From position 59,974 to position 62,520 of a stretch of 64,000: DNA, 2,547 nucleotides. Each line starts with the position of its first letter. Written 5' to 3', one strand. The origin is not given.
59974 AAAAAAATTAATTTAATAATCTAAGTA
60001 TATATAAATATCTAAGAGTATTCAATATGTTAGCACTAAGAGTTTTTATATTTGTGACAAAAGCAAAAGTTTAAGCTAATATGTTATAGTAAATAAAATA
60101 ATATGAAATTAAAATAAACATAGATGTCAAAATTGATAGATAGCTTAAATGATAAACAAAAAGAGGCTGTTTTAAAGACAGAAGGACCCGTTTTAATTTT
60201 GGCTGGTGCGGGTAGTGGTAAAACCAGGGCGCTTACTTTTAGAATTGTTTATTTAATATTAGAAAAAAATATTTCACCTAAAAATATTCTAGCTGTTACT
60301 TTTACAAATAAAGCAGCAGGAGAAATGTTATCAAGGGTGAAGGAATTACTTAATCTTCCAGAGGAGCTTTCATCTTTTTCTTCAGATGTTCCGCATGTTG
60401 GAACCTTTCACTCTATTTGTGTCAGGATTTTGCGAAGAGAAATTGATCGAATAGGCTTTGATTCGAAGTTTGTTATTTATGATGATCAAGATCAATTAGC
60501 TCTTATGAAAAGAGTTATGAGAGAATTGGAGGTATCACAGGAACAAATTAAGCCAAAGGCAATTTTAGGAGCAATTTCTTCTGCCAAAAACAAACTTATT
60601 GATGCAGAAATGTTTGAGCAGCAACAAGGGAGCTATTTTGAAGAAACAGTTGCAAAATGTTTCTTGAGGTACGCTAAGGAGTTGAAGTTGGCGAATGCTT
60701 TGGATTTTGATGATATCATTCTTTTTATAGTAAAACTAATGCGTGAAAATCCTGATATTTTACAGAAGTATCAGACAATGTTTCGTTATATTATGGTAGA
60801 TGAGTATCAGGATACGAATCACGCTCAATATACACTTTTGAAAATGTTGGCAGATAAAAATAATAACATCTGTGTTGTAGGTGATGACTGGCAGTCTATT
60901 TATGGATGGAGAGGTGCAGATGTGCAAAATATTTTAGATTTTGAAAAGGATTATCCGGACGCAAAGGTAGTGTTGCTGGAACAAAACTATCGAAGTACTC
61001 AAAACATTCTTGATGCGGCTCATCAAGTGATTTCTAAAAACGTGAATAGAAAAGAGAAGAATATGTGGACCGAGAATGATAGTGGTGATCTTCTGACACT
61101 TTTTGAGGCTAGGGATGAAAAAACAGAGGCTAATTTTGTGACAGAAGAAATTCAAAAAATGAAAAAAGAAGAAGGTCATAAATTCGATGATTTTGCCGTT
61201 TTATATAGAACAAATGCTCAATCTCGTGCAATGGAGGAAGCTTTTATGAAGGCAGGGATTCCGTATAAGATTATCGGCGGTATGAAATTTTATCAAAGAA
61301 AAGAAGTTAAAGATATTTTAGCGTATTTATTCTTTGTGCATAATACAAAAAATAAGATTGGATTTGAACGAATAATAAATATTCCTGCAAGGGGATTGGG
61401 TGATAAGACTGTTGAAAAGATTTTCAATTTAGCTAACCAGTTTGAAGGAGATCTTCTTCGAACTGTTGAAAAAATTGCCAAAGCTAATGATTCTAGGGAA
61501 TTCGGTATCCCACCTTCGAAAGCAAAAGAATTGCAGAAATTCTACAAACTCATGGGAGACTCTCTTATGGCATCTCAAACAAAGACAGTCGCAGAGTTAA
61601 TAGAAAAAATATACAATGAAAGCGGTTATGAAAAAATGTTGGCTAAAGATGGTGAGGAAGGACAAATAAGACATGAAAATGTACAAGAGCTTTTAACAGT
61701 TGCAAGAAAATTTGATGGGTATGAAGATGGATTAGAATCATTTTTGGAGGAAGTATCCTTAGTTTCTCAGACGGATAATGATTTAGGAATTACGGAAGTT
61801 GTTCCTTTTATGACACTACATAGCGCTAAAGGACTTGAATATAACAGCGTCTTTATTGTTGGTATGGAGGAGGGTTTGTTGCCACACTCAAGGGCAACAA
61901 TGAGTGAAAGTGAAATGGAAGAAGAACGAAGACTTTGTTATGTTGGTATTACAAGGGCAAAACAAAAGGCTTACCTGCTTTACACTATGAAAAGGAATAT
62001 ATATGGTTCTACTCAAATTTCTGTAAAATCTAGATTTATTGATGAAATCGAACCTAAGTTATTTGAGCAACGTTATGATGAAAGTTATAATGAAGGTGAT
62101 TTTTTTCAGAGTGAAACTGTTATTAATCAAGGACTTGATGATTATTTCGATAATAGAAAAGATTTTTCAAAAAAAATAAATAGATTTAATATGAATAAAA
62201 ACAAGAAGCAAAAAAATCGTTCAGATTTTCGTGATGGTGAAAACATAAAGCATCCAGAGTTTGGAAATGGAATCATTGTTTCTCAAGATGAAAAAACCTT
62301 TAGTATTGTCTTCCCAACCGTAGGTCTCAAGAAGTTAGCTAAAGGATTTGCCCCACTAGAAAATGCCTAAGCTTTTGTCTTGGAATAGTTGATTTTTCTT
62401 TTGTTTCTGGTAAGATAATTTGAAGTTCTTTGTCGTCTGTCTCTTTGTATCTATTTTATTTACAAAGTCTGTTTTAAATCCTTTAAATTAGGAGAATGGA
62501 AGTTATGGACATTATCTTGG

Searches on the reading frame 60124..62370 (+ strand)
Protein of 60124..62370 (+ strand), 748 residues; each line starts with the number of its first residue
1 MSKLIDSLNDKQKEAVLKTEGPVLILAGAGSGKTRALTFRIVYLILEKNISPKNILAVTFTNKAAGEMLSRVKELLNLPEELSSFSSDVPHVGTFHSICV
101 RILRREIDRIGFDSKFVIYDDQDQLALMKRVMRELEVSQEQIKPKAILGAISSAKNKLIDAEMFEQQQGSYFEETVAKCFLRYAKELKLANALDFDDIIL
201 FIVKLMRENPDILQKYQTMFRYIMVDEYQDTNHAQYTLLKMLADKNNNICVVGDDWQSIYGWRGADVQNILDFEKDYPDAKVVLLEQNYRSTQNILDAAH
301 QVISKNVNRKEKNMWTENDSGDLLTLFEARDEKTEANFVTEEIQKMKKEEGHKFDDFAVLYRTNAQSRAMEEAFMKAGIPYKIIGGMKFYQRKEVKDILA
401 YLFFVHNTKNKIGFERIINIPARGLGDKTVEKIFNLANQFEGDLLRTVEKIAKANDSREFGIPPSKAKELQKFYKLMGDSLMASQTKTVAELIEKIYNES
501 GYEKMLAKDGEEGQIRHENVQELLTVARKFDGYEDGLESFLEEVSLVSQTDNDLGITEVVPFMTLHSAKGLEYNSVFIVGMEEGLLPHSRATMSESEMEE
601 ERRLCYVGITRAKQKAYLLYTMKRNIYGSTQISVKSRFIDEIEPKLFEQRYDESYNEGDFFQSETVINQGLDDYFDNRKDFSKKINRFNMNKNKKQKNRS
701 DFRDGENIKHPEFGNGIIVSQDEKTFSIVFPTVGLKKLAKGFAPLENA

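Call 9: search_protein_families(library=pfam, proteins=[window:60124-62370:+], max_evalue=0.001)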
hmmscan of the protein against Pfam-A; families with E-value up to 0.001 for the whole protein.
window:60124-62370:+ (748 aa): 7 families
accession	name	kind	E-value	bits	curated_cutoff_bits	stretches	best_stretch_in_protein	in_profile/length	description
PF00580.27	UvrD-helicase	-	2.7e-93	313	23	1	8-278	1-271/271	UvrD/REP helicase N-terminal domain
PF13361.12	UvrD_C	-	1.1e-76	259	25.6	1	284-621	2-348/350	UvrD-like helicase C-terminal domain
PF13245.12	AAA_19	-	5.2e-20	72.4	25.1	1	12-261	1-132/134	AAA domain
PF13538.12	UvrD_C_2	-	2.8e-09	37.1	27.4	1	563-619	5-52/52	UvrD-like helicase C-terminal domain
PF01443.25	Viral_helicase1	-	4.1e-06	27.2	21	0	547-617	164-225/228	Viral superfamily 1 RNA helicase core domain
PF21196.3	PcrA_UvrD_tudor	-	1.9e-05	24.8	23.9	1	705-746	2-47/48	PcrA/UvrD tudor domain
PF13604.12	AAA_30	-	0.0001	22.5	27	0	8-68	2-62/191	AAA domain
